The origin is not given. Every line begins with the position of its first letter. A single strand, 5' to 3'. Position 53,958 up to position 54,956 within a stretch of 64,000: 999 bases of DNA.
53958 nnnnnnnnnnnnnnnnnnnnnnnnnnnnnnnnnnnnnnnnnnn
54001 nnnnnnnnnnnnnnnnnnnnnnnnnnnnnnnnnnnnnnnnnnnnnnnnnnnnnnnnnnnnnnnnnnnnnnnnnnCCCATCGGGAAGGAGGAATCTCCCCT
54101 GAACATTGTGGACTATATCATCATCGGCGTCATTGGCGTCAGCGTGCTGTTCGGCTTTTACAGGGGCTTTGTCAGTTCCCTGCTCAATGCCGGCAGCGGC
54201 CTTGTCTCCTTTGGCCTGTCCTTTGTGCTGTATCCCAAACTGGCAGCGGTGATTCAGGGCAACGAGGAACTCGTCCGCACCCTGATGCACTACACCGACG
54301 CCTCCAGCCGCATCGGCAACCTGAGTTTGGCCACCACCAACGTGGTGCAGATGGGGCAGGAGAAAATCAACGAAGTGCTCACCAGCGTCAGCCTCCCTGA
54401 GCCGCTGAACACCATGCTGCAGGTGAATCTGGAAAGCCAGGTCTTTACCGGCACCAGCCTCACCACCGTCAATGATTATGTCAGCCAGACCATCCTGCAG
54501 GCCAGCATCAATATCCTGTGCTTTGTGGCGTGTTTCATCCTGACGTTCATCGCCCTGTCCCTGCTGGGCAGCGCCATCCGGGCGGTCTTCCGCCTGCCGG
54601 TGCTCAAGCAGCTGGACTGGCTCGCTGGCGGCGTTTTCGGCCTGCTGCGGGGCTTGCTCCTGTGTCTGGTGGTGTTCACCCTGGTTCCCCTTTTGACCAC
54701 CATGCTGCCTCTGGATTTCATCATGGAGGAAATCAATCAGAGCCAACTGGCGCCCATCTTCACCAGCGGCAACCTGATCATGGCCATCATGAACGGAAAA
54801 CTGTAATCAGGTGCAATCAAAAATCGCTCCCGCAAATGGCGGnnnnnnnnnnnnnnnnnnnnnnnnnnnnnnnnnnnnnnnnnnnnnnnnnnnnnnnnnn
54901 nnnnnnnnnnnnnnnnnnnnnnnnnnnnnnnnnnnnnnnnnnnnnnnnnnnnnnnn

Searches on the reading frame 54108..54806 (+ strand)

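Call 90: search_protein_families(library=pfam, proteins=[window:54108-54806:+], max_evalue=0.0001)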
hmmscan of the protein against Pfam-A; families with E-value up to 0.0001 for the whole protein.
window:54108-54806:+ (232 aa): 1 family
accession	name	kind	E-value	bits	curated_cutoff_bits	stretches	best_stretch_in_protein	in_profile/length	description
PF02674.22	Colicin_V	-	4.2e-23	82.4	29.3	2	131-220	56-141/144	Colicin V production protein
